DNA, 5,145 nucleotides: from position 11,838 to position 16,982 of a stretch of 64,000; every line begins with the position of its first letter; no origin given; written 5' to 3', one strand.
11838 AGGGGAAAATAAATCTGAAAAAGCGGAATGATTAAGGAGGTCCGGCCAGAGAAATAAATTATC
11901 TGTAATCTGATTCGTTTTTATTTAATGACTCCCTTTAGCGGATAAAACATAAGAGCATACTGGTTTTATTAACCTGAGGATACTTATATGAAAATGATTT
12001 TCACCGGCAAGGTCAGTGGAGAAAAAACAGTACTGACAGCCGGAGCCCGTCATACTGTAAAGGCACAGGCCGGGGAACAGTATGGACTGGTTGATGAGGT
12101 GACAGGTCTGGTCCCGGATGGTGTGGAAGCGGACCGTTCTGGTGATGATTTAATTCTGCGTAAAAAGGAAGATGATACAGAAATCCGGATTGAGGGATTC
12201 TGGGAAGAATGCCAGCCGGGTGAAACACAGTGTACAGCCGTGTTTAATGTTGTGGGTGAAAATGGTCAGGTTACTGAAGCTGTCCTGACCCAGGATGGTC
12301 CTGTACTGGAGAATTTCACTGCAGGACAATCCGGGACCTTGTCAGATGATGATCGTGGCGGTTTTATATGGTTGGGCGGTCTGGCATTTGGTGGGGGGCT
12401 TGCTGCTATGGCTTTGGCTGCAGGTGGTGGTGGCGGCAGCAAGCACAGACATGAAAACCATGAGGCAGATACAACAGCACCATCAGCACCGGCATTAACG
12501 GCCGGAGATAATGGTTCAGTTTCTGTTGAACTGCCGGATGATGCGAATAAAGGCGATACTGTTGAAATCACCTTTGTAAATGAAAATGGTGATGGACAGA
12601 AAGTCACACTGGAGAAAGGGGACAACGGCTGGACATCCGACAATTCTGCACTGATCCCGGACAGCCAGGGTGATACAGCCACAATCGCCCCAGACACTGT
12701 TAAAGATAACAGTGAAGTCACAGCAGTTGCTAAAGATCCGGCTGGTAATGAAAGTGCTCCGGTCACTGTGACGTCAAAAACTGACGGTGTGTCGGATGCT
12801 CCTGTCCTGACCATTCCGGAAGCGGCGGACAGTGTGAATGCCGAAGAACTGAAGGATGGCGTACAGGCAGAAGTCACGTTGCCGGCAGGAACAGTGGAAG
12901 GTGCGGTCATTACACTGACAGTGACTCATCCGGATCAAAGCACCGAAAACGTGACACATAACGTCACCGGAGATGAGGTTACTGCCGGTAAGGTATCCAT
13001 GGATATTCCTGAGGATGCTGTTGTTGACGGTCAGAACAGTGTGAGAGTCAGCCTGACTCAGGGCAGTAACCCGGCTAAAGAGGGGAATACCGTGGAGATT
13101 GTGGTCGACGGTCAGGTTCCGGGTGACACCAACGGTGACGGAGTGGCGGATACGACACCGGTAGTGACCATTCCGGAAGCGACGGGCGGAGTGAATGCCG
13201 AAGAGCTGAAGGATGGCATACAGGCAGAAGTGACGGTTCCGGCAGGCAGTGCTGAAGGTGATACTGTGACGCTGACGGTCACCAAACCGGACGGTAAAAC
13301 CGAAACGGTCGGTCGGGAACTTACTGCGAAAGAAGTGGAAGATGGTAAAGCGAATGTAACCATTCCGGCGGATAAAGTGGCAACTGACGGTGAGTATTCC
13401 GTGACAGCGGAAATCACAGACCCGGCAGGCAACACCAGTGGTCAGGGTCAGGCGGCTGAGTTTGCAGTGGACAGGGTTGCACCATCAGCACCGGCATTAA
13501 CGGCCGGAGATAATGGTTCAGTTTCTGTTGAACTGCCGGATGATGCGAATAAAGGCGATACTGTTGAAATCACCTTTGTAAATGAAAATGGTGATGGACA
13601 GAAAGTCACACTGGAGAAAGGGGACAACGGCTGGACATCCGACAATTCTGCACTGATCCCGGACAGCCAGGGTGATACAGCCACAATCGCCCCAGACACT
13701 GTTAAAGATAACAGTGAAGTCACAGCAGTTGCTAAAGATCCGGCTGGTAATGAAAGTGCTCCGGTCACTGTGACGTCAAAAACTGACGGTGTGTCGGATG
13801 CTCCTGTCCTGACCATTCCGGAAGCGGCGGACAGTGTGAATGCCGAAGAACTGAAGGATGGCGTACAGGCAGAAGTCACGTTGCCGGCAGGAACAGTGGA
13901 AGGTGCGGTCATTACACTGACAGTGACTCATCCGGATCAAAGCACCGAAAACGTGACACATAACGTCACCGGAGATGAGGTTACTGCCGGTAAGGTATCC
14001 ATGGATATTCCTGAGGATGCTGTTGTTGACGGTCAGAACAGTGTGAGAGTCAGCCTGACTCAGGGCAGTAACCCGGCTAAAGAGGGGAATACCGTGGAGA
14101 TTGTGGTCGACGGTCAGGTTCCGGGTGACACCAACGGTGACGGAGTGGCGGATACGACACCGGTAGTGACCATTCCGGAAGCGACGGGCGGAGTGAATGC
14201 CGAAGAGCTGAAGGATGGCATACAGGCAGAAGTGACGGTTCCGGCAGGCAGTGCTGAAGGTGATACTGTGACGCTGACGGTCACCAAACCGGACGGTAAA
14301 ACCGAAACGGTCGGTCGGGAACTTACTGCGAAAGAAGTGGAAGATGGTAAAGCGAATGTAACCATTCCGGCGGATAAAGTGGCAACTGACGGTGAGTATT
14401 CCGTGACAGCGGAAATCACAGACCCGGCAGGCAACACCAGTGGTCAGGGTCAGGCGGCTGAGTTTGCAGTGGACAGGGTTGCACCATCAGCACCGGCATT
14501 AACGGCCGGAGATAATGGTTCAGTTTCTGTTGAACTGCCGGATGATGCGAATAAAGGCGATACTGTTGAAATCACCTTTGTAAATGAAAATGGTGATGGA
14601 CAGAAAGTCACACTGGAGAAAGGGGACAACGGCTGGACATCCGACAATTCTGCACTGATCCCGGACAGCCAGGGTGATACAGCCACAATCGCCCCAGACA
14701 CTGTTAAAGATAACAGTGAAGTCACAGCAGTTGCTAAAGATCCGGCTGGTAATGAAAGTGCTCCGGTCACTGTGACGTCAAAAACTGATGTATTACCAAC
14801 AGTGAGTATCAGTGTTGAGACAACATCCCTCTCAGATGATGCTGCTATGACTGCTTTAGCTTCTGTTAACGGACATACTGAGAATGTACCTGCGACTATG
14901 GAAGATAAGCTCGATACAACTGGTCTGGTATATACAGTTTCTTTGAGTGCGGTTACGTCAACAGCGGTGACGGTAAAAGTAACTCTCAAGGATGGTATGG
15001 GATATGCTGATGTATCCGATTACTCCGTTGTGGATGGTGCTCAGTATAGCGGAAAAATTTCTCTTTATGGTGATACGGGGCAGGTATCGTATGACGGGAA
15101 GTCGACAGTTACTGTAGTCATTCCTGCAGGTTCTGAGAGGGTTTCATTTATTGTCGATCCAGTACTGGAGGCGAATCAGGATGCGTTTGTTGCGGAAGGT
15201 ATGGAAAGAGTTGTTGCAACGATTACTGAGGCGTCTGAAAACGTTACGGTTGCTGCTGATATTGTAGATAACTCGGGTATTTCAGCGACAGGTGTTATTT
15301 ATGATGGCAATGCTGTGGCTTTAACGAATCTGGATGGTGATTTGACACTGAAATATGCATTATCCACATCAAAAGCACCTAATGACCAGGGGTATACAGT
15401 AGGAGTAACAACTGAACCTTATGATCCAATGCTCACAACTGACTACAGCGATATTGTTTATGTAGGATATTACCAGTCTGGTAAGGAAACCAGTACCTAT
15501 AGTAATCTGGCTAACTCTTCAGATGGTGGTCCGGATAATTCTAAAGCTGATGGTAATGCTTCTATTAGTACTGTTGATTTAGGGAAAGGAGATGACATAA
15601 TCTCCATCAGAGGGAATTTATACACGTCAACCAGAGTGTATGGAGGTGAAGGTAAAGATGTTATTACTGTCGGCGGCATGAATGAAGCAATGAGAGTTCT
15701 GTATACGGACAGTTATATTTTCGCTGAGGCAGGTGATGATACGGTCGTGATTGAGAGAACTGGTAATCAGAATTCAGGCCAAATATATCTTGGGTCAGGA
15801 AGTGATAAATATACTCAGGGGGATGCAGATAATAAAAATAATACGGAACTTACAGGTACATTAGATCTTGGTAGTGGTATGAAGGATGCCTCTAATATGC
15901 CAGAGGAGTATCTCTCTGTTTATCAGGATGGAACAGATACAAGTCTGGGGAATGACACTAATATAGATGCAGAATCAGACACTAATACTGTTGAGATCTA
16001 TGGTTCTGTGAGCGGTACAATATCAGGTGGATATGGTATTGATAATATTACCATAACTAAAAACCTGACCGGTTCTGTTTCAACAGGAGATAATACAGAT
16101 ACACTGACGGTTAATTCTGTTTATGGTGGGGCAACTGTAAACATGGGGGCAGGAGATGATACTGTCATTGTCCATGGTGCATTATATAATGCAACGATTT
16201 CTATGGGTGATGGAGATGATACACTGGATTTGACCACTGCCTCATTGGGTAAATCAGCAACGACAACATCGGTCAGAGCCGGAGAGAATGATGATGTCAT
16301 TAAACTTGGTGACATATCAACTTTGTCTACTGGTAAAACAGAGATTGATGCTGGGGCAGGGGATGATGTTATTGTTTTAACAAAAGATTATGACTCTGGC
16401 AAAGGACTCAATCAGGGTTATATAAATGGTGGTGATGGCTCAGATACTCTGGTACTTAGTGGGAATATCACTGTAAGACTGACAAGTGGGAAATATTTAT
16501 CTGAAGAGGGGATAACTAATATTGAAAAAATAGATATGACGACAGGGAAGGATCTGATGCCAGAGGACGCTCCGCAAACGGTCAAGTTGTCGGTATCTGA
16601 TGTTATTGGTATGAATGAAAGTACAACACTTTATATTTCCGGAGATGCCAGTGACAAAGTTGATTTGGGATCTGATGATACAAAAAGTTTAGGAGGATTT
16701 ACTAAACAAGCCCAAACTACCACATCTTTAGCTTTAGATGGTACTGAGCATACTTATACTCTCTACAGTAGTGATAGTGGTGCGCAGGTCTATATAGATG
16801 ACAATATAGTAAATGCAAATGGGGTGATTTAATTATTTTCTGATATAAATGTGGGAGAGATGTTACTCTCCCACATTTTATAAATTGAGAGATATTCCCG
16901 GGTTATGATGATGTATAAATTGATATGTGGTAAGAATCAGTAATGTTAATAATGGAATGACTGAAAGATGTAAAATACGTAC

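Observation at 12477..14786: Near-identical 1002-bp tandem repeats in the T1SS adhesin gene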

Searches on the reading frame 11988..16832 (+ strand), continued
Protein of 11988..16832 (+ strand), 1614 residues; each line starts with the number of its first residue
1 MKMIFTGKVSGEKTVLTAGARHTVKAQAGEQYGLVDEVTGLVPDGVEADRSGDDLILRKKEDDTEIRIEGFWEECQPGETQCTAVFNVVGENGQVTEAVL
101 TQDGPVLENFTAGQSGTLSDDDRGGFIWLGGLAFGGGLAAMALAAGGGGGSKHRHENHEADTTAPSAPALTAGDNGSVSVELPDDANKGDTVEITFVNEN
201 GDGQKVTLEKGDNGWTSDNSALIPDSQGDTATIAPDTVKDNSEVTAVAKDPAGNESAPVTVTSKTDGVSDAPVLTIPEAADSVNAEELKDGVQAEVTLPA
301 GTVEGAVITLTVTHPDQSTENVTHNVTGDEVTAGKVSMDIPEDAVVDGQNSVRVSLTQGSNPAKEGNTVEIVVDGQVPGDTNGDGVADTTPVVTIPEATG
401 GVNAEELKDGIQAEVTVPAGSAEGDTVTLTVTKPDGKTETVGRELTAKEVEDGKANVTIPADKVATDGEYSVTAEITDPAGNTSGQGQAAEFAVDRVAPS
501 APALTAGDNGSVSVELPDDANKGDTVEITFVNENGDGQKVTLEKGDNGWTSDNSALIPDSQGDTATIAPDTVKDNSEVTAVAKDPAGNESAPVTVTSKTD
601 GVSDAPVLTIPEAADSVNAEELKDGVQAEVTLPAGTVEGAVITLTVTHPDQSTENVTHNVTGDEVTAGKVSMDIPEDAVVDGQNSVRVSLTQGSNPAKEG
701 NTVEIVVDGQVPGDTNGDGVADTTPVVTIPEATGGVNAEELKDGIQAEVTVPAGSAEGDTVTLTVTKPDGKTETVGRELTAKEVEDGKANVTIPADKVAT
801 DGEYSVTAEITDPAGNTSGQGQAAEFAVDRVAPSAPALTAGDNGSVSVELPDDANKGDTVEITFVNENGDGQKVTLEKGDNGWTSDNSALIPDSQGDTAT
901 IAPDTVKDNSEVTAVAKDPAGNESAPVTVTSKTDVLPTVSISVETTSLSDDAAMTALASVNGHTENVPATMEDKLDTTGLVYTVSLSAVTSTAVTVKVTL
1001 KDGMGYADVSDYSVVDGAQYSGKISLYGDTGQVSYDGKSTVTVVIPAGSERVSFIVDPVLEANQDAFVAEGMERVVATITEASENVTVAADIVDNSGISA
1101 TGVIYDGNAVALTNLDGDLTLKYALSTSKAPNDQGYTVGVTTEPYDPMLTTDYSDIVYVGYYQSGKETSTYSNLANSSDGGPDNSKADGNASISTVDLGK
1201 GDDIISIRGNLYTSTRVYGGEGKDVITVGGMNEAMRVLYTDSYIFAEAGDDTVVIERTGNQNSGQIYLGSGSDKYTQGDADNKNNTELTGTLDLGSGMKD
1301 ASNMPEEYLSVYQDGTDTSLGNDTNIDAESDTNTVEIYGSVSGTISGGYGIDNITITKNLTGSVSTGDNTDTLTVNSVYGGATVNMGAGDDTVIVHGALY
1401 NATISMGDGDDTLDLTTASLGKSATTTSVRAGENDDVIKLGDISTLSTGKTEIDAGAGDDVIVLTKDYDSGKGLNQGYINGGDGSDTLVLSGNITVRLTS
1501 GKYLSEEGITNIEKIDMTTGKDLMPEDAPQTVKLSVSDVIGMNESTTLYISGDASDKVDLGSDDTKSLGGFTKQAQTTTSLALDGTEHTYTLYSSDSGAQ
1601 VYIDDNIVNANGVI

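Call 58: search_solved_structures(query=window:11988-16829:+, max_evalue=1, show_alignments=2)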
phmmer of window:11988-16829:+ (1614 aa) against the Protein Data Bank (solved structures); distinct sequences matched with E-value up to 1: 2.
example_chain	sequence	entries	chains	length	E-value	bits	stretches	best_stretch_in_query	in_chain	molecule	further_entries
3p4g_A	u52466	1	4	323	6.6e-05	23.9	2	1334-1415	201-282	Antifreeze protein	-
8cxj_D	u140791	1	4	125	0.27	11.9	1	232-267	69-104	Surface protein R28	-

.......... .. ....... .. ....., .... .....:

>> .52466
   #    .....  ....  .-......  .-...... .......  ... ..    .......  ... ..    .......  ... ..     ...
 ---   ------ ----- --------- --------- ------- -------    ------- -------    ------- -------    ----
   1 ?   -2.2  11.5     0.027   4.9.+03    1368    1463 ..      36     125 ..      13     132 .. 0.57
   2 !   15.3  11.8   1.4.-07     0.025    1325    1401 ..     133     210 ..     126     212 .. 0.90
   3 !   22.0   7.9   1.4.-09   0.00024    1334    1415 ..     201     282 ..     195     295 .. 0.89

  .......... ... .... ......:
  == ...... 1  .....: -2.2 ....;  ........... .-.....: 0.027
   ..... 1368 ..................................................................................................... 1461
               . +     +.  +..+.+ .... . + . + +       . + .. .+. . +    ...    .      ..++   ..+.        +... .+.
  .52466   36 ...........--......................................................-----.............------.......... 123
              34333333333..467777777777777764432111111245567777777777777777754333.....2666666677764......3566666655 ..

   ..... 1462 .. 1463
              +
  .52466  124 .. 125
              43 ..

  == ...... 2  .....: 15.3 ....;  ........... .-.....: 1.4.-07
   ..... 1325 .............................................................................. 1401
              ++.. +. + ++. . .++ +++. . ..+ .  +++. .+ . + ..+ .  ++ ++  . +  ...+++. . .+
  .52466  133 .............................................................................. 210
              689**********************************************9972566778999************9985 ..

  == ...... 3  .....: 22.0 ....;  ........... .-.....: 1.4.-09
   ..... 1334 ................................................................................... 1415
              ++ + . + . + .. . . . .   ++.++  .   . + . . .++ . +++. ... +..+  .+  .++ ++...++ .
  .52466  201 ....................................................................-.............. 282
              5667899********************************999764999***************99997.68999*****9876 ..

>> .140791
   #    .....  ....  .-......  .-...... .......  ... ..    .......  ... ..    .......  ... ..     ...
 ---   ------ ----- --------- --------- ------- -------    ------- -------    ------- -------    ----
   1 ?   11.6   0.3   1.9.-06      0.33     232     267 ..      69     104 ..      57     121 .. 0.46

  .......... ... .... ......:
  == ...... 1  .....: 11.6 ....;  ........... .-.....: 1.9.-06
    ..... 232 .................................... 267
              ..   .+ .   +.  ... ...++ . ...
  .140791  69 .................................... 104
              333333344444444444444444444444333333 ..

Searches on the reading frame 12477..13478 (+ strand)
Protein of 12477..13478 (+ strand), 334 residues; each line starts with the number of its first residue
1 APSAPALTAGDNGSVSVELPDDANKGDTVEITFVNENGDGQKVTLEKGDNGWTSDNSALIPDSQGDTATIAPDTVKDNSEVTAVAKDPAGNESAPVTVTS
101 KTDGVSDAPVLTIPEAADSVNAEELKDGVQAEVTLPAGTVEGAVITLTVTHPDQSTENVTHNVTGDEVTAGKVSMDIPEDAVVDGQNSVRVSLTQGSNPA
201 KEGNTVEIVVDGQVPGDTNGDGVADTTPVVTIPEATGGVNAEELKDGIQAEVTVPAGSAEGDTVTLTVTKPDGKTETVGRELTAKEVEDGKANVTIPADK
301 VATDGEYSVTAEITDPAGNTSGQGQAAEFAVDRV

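Call 59: search_protein_families(proteins=[window:12477-13478:+], library=ncbifam, max_evalue=1)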
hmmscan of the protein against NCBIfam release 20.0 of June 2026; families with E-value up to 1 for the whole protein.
window:12477-13478:+ (334 aa): 6 families
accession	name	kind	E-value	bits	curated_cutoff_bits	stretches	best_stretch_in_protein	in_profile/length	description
NF047446.1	barrel_OmpL47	domain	0.00097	19.5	40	1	300-326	38-64/68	OmpL47-type beta-barrel domain-containing protein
NF033510.3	Ca_tandemer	repeat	0.0015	18.9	50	1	254-321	39-96/96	Ca2+-stabilized repeat-containing adhesin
NF058597.1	CoaZ_rpt_PGGG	domain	0.0026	17.8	30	1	279-323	39-83/88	choice-of-anchor Z repeating domain-containing protein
NF045522.1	MXAN_2561_fam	equivalog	0.0043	16.6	150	1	252-328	186-255/304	MXAN_2561 family MXYO-CTERM-anchored protein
NF043031.1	SIALI-17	equivalog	0.14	11.8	30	1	228-243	3-18/34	SIALI-17 repeat-containing surface protein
NF041895.1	choice_anch_V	domain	0.79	9.8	42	0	247-312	38-101/150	choice-of-anchor V domain-containing protein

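Call 72: predict_structure(alignment_id=A1)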
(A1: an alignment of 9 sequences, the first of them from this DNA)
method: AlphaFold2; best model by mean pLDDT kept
length: 334 residues; sequences in the alignment: 9
mean_pLDDT: 85.6   pTM: 0.54
mean pLDDT of the five models: 85.6, 84.0, 83.7, 83.3, 81.4
residues with pLDDT >= 90: 159; 70-90: 133; 50-70: 42; < 50: 0
segments of 3 or more residues with pLDDT < 50: none
pLDDT, mean of each block of 10 residues (from residue 1): 92 89 95 93 94 93 87 87 96 94 75 75 69 91 93 88 94 91 85 88 88 57 70 73 78 84 92 91 91 90 88 80 80 71
secondary structure, 60 per line:
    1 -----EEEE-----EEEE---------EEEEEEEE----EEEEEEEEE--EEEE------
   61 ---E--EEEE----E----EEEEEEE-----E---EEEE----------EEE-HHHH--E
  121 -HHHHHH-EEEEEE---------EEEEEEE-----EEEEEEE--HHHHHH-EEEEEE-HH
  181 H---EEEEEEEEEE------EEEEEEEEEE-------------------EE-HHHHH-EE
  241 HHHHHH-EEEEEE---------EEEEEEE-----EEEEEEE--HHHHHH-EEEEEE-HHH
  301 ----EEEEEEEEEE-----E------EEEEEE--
elements in order: E6-9 E15-18 E28-35 E40-48 E51-54 E67-70 E80-86 E96-99 E110-112 H114-117 H122-127 E129-134 E144-150 E156-162 H165-170 E172-177 E185-194 E201-210 H233-237 H241-246 E248-253 E263-269 E275-281 H284-289 E291-296 E305-314 E327-332

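Call 74: fold_search(model_id=the predicted structure, library=pdb)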
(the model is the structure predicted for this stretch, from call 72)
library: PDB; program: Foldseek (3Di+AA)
matches with E <= 10: 1982; with E <= 0.001: 277
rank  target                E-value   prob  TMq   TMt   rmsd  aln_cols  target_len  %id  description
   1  6xi3                  1.1e-13  1.00  0.31  0.28  13.6       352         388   17  Crystal structure of tetra-tandem repeat in extending region of large adhesion protein (released 2020-10-14)
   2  2yn5_B                5.2e-12  1.00  0.25  0.28  15.4       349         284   17  Structural insight into the giant calcium-binding adhesin SiiE: implications for the adhesion of Salmonella enterica t (released 2013-04-03)
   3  2yn5_A                7.7e-12  1.00  0.25  0.28  15.2       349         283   19  Structural insight into the giant calcium-binding adhesin SiiE: implications for the adhesion of Salmonella enterica t (released 2013-04-03)
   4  5irb_A                1.7e-11  1.00  0.27  0.28  20.0       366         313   19  Structural insight into host cell surface retention of a 1.5-MDa bacterial ice-binding adhesin (released 2017-07-19)
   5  4p99_A                2.6e-11  1.00  0.26  0.22  18.0       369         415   20  Ca2+-stabilized adhesin helps an Antarctic bacterium reach out and bind ice (released 2014-06-18)
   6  2wii_A                9.9e-10  1.00  0.24  0.15  13.8       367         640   15  Complement C3b in complex with factor H domains 1-4 (released 2009-06-09)
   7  8oq3_A                1.2e-09  1.00  0.21  0.08  14.2       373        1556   14  Structure of methylamine treated human complement C3 (released 2024-02-21)
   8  7qiv_A                1.4e-09  1.00  0.24  0.15  13.9       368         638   14  Structure of human C3b in complex with the EWE nanobody (released 2022-02-16)
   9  8uh2_A                1.5e-09  1.00  0.23  0.14  14.3       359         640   13  Complex of C3b with the inhibitor albicin (released 2024-05-08)
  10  9qk2_F                1.9e-09  1.00  0.22  0.14  14.8       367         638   14  Structure of the Complement classical and lectin pathway C3 convertase in complex with substrate C3 (released 2025-12-24)
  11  2yn3_B                2.1e-09  1.00  0.24  0.30  14.7       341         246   17  Structural insight into the giant calcium-binding adhesin SiiE: implications for the adhesion of Salmonella enterica t (released 2013-04-03)
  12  6ehg_A                3.0e-09  1.00  0.23  0.14  13.9       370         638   14  complement component C3b in complex with a nanobody (released 2018-02-14)
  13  6xay_B                3.1e-09  1.00  0.28  0.33  14.2       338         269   14  Structure of a fragment of human fibronectin containing the 10th, 11th and 12th type III domains (released 2021-06-09)
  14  8eok_G                5.4e-09  1.00  0.23  0.15  14.1       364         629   13  Structure of the C3bB proconvertase in complex with lufaxin and factor Xa (released 2023-08-30)
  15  1tdq_A                5.7e-09  1.00  0.24  0.28  13.8       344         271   11  Structural basis for the interactions between tenascins and the C-type lectin domains from lecticans: evidence for a c (released 2004-08-31)
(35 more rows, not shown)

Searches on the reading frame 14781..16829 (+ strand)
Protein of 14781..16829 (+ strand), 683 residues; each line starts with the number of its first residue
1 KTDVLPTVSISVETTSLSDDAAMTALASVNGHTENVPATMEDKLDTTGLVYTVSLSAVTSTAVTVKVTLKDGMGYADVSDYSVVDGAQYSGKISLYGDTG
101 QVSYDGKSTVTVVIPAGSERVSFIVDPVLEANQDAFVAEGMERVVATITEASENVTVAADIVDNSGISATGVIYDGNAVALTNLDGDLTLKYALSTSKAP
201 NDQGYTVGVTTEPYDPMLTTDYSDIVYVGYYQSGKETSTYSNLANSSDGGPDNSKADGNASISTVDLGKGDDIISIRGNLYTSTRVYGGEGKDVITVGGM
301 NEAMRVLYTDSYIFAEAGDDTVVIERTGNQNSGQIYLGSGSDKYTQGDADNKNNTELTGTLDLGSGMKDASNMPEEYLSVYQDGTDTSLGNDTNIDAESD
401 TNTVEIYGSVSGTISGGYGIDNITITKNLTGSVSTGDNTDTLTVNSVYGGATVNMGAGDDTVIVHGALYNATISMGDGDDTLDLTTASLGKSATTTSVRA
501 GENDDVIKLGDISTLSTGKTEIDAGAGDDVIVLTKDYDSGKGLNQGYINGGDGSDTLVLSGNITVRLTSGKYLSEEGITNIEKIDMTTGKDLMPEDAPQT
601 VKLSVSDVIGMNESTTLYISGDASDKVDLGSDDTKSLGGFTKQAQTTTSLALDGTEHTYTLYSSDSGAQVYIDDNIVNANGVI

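Call 48: profile_search(protein=window:14781-16829:+)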
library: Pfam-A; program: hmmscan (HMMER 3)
A. the first sequence (683 residues): domains with independent E <= 10: 1; with E <= 0.001: 0
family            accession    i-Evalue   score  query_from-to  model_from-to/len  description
RtxA_C            PF21735.3         3.2     8.4     268-279         2-13/18  C-terminal repeat from RTX toxins

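Call 59: search_protein_families(proteins=[window:14781-16829:+], library=ncbifam, max_evalue=1)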
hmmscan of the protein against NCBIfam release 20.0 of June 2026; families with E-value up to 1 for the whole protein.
window:14781-16829:+ (683 aa): 0 families
